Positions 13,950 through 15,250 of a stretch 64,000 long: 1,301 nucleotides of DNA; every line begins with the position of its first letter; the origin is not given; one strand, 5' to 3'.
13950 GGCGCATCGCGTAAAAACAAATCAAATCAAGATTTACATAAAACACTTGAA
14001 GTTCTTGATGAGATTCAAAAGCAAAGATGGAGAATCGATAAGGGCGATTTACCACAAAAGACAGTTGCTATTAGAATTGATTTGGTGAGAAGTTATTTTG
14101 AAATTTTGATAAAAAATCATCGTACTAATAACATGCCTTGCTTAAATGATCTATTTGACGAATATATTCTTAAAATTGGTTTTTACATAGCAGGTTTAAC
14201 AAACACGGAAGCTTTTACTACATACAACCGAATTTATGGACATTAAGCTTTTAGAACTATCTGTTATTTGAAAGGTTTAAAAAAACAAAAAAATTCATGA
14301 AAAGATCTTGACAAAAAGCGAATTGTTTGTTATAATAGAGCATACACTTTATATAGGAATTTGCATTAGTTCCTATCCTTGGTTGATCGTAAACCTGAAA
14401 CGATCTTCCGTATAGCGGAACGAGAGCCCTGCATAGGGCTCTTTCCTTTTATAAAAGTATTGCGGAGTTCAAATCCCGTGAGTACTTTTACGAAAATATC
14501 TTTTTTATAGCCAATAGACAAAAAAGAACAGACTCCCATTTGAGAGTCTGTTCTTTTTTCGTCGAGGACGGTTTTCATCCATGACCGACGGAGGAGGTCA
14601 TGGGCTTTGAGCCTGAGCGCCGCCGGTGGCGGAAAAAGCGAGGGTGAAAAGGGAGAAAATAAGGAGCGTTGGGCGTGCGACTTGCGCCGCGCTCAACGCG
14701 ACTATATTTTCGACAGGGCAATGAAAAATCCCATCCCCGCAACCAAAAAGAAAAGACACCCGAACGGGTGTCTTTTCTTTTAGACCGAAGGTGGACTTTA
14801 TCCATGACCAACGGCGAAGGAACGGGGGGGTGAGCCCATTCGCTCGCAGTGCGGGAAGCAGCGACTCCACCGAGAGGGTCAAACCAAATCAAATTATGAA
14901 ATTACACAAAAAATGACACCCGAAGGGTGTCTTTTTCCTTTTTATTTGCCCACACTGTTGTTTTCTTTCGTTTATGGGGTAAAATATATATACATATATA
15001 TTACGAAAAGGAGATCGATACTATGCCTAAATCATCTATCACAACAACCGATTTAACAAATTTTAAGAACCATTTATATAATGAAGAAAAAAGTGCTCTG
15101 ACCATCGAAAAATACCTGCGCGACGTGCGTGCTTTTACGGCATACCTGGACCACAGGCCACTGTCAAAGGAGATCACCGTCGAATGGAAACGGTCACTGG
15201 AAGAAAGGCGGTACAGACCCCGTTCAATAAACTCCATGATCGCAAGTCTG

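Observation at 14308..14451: Orphan perfect promoter driving a ~105-nt four-hairpin RNA with no ORF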

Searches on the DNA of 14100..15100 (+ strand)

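Call 5: search_rna_families(source=window, start=14100, end=15100, threshold=evalue, max_evalue=10, show_alignments=3)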
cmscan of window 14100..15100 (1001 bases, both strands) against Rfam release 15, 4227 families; matches with E-value up to 10: 33.
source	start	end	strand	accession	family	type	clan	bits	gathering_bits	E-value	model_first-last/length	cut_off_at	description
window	14517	14562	-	RF00143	mir-6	Gene; miRNA;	CL00083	27.4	58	0.018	1-74/74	no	mir-6 microRNA precursor family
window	14728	14795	-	RF04136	MIR1862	Gene; miRNA;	-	25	84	0.025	1-90/90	no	MIR1862 microRNA precursor family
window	14878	14936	+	RF02844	RefA9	Gene; antisense;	-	23.5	49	0.5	1-64/64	no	Enterococcus sRNA A9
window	14746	14945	-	RF01808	MicX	Gene; sRNA;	-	23.1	75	0.011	1-194/194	no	MicX Vibrio cholerae sRNA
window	14483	14562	+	RF02074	STnc240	Gene; sRNA;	-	23.1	55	0.96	1-77/77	no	Enterobacterial sRNA STnc240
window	14521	14558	-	RF03623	mir-1252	Gene; miRNA;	-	22.8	70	0.42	1-65/65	no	mir-1252 microRNA precursor family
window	14748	14812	-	RF02495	ohsC_RNA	Gene; antitoxin;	-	22.5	50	0.96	1-77/77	no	Oppression of Hydrophobic ORF by sRNA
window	14465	14560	+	RF02397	sau-5971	Gene; sRNA;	-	22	90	0.3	1-96/96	no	Staphylococcus sRNA sau-5971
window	14521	14558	+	RF03623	mir-1252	Gene; miRNA;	-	21.4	70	0.89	1-65/65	no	mir-1252 microRNA precursor family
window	14741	14786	-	RF00143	mir-6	Gene; miRNA;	CL00083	21.3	58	0.57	1-74/74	no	mir-6 microRNA precursor family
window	14517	14590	-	RF02074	STnc240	Gene; sRNA;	-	21.1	55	2.6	1-77/77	no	Enterobacterial sRNA STnc240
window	14517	14563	-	RF03940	MIR9563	Gene; miRNA;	-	20.7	90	0.46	1-127/127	no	MIR9563 microRNA precursor family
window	14892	15045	-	RF01589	plasmodium_snoR11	Gene; snRNA; snoRNA; HACA-box;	-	20.3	80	2.3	1-207/207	no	small nucleolar RNA snoR11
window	14900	14999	-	RF02029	sraA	Gene; sRNA;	-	20.3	56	2.5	1-95/95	no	sraA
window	14517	14600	-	RF02075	STnc230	Gene; sRNA;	-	19.8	50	4.7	1-83/83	no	Enterobacterial sRNA STnc230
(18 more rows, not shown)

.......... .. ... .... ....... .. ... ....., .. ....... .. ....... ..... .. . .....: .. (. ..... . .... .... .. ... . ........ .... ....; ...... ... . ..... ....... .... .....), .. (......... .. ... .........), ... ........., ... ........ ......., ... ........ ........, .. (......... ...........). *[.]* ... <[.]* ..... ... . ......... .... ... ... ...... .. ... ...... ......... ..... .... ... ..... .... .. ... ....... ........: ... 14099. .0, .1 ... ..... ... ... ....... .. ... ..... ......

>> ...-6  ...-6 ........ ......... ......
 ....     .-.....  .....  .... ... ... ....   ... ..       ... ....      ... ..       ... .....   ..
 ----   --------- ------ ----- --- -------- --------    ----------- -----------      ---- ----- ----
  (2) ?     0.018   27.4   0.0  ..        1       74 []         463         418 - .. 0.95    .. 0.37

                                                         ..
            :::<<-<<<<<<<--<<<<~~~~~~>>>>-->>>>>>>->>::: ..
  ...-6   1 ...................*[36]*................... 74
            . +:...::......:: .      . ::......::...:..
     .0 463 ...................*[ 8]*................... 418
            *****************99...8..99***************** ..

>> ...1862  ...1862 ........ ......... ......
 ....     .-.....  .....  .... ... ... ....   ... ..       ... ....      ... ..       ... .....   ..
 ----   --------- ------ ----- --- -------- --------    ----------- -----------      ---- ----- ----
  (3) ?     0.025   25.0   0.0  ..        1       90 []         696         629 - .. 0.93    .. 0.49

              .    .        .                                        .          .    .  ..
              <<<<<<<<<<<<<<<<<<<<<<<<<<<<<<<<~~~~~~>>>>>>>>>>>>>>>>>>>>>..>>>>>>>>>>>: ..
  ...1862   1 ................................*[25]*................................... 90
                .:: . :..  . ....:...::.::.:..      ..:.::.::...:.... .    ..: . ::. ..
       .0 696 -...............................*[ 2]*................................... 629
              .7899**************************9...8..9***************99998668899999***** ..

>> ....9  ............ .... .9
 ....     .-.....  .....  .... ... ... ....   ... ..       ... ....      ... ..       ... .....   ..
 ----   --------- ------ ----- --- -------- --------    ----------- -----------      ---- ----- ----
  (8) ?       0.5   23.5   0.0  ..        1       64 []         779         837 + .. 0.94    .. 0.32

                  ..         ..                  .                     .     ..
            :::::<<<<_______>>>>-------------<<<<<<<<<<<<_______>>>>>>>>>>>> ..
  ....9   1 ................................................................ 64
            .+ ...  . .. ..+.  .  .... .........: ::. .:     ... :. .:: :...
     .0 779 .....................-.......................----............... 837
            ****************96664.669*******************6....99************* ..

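Call 14: search_dna_similar(query=window:14290-14570:+, collection=plasmids, mode=distant, max_evalue=0.01)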
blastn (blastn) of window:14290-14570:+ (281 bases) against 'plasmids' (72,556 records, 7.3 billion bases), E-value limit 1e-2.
No match.

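Call 15: search_dna_similar(query=window:14290-14570:+, collection=phages, mode=distant, max_evalue=0.01)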
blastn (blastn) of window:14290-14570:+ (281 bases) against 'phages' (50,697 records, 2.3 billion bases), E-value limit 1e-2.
No match.

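Call 53: build_rna_model(alignment_id=A2, structure=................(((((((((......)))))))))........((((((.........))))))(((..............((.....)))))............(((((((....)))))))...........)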
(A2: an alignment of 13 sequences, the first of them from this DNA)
Model R1 built from alignment A2 (13 sequences, 139 columns); structure: as given.
model positions 108; base pairs 27; branch points 3; effective number of sequences 1.58; information 0.59 bits per position. Calibrated on 0.2 Mb of random sequence (short: E-values are rough).
structure used (alignment columns):
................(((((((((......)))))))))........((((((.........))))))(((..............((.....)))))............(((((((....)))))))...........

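Call 54: search_with_rna_model(model_id=R1, sources=[window, L001, L002, L003, L004, L005, L006, L007, L008, L009, L010, L011, L012, L013, L014, L015, L016, L017, L018, L019, L020, L021, L022, L023, L024, L025, L026, L027], max_evalue=1, make_alignment=true)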
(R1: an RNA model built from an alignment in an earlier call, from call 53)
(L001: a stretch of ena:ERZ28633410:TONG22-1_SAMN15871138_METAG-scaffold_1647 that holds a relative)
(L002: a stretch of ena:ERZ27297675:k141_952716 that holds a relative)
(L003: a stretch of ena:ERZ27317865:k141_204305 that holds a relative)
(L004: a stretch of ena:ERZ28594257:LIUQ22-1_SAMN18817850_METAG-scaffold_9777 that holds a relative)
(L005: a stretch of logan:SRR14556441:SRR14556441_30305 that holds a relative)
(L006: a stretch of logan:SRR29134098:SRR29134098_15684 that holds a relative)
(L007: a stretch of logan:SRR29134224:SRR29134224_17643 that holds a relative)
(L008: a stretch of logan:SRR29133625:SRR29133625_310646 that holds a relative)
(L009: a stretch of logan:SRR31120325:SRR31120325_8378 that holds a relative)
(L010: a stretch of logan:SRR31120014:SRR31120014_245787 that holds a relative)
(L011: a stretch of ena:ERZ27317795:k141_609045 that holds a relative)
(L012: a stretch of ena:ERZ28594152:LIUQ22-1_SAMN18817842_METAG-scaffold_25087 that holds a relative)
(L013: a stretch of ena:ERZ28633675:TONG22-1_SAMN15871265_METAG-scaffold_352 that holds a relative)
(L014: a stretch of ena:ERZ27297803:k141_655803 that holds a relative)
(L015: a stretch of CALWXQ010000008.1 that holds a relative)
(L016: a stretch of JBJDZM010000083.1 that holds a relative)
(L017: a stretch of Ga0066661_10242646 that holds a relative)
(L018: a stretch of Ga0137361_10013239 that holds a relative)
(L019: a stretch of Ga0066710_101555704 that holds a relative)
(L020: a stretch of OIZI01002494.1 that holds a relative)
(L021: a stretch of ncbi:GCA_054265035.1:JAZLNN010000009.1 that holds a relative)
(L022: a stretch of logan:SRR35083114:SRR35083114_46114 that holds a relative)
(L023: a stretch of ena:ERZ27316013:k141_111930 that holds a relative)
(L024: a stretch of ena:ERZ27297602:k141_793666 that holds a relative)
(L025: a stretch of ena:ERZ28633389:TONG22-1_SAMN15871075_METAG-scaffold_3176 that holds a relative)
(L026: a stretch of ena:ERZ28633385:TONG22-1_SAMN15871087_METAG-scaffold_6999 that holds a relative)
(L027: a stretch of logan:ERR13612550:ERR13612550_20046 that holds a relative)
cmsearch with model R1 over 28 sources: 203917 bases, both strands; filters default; matches with E-value up to 1: 38.
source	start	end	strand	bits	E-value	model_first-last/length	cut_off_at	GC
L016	1668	1775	-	126.8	3.4e-27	1-108/108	no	0.44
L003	2567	2674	+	125.2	8.1e-27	1-108/108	no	0.43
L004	2282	2389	+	125.2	8.1e-27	1-108/108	no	0.43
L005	2052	2159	+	125.2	8.1e-27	1-108/108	no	0.43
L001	2326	2433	+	123.4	2.2e-26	1-108/108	no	0.45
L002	2443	2550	+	123.4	2.2e-26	1-108/108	no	0.45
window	14340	14447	+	122.3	3.8e-26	1-108/108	no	0.44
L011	2084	2190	+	117.1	6.2e-25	1-108/108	no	0.37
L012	2480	2586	+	117.1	6.2e-25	1-108/108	no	0.37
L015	7157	7262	+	114.3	2.8e-24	1-108/108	no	0.47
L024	2063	2168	+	114.3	2.8e-24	1-108/108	no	0.47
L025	4538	4643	+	114.3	2.8e-24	1-108/108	no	0.47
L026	2035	2140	+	114.3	2.8e-24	1-108/108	no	0.47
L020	467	572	-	114.1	3.1e-24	1-108/108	no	0.46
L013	4377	4483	+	113.9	3.5e-24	1-108/108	no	0.5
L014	4434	4540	+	113.9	3.5e-24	1-108/108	no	0.5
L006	5471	5578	+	99.6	7.5e-21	1-108/108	no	0.46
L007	5471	5578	+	99.6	7.5e-21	1-108/108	no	0.46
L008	1721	1828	+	99.6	7.5e-21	1-108/108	no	0.46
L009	4507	4623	+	98.1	1.7e-20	1-108/108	no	0.42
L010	2208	2324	+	98.1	1.7e-20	1-108/108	no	0.42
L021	4383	4497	+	90.9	7.9e-19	1-108/108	no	0.33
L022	3346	3465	+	86.3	9.4e-18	1-108/108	no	0.42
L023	4505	4624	+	86.3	9.4e-18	1-108/108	no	0.42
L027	4529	4642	+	81.6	1.2e-16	1-108/108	no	0.32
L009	4594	4693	-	23.7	0.0038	1-108/108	no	0.32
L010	2295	2394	-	23.7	0.0038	1-108/108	no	0.32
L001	2404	2504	-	21.2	0.015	1-108/108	no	0.33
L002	2521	2621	-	21.2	0.015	1-108/108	no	0.33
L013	4454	4563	-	14.8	0.47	1-108/108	no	0.41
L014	4511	4620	-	14.8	0.47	1-108/108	no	0.41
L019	903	921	+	14.3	0.6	47-65/108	no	0.42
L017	696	714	+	14.3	0.6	47-65/108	no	0.42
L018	2222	2240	-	14.3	0.6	47-65/108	no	0.42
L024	2139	2224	-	14.3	0.6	1-108/108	no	0.38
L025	4614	4699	-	14.3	0.6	1-108/108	no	0.38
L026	2111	2196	-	14.3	0.6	1-108/108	no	0.38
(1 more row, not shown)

Alignment A3: 38 matches aligned to the model, 222 columns, each read 5' to 3' on its own strand. Consensus structure (alignment columns), stored with it:
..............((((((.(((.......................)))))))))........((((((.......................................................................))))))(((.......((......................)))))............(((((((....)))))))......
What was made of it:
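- On Canonical type III TA (ToxIN / CptIN / TenpIN): The RNA is a single unit (call 54).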

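Call 63: search_with_rna_model(model_id=R1, source=L028, max_evalue=10, filters=off, show_alignments=1)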
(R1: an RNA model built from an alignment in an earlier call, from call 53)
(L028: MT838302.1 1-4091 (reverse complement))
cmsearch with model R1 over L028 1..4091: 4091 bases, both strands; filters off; matches with E-value up to 10: 21.
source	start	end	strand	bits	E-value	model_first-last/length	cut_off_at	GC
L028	2552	2631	+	6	1.1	1-108/108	no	0.3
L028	3377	3498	+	5.6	1.3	1-108/108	no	0.44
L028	460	549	-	5.5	1.4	1-108/108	no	0.37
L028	719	795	+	5.3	1.5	1-108/108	no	0.29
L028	3111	3181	+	4.4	2.5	1-108/108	no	0.37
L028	920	1022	-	4.3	2.6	1-108/108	no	0.3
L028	2820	2933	+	3.7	3.5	1-108/108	no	0.32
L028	1721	1744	+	3.5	4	14-37/108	no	0.17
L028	1351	1457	+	3.5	4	1-108/108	no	0.33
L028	1722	1741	-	3.4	4.1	1-108/108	no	0.2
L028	2099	2117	-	3.1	5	1-108/108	no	0.05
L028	847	872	-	2.8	5.7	1-108/108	no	0.12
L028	658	679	-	2.6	6.3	1-108/108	no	0.18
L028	705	724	-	2.5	6.9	1-108/108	no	0.2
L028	858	891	+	2.4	7.2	1-108/108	no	0.21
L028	176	205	+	2.3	7.5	42-66/108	no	0.5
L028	2674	2692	-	2.3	7.7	1-108/108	no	0.21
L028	1783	1862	+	2.3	7.7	1-108/108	no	0.34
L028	1228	1239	-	2.1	8.4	20-31/108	no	0.33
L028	1755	1782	+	1.8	9.8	1-108/108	no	0.21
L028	2287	2303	-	1.8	9.8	1-108/108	no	0.12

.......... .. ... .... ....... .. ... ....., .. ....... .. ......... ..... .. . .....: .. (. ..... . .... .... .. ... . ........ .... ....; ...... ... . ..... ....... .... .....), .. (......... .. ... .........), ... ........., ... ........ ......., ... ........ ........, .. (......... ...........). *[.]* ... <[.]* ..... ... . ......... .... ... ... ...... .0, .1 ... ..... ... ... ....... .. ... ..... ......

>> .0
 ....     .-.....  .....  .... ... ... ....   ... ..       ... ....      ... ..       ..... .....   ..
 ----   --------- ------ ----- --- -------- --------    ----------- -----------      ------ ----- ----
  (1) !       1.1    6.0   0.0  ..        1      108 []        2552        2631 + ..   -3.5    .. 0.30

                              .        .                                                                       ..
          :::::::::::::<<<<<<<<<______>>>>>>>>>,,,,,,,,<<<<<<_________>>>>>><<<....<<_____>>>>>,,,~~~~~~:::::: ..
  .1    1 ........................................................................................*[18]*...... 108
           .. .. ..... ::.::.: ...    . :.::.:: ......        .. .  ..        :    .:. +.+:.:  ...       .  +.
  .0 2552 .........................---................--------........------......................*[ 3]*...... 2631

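Call 78: search_with_rna_model(model_id=R1, sources=[window, L001, L003, L006, L009, L011, L013, L015, L016, L020, L021, L022, L024, L027], max_evalue=1e-10, make_alignment=true)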
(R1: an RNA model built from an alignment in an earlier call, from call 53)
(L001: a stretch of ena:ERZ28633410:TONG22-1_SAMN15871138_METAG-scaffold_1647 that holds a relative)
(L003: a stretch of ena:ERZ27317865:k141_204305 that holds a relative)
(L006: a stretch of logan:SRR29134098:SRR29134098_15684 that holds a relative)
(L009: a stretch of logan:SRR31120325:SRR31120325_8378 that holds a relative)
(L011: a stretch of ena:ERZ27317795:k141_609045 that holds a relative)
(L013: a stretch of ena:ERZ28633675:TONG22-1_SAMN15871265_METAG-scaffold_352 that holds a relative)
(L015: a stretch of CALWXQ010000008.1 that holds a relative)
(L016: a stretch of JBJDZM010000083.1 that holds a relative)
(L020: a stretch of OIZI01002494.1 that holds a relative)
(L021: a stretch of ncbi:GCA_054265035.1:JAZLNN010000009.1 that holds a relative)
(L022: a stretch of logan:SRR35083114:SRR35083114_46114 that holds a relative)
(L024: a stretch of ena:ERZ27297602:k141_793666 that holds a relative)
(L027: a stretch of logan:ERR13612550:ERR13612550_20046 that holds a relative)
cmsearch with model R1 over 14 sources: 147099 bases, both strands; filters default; matches with E-value up to 1e-10: 14.
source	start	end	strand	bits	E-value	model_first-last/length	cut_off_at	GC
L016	1668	1775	-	126.8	2.4e-27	1-108/108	no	0.44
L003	2567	2674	+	125.2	5.8e-27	1-108/108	no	0.43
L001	2326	2433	+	123.4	1.6e-26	1-108/108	no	0.45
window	14340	14447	+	122.3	2.8e-26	1-108/108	no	0.44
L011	2084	2190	+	117.1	4.5e-25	1-108/108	no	0.37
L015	7157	7262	+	114.3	2e-24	1-108/108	no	0.47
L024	2063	2168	+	114.3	2e-24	1-108/108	no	0.47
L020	467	572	-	114.1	2.2e-24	1-108/108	no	0.46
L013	4377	4483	+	113.9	2.5e-24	1-108/108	no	0.5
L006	5471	5578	+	99.6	5.4e-21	1-108/108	no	0.46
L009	4507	4623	+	98.1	1.2e-20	1-108/108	no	0.42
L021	4383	4497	+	90.9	5.7e-19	1-108/108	no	0.33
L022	3346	3465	+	86.3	6.8e-18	1-108/108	no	0.42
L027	4529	4642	+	81.6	8.6e-17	1-108/108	no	0.32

Alignment A5: 14 matches aligned to the model, 142 columns, each read 5' to 3' on its own strand. Consensus structure (alignment columns), stored with it:
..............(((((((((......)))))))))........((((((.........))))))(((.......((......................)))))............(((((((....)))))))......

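Call 88: search_with_rna_model(model_id=R1, sources=[L029, L030, L031, L032], max_evalue=1)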
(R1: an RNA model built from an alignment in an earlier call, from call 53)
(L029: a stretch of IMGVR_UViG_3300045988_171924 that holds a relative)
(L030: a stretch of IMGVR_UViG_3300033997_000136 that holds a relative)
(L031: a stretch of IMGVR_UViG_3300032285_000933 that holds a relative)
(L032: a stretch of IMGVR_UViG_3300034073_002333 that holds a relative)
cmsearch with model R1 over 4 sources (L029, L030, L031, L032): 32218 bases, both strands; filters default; matches with E-value up to 1: 1.
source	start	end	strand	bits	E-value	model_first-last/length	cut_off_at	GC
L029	5926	6022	+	56.6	1.3e-11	1-108/108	no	0.33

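Call 95: search_with_rna_model(model_id=R1, sources=[L033, L034, L035], max_evalue=1)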
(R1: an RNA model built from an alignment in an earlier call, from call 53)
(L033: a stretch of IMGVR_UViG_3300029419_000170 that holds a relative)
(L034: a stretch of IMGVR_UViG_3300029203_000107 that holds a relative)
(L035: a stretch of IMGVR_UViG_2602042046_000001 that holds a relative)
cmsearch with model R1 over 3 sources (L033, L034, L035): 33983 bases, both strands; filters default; matches with E-value up to 1: 0.
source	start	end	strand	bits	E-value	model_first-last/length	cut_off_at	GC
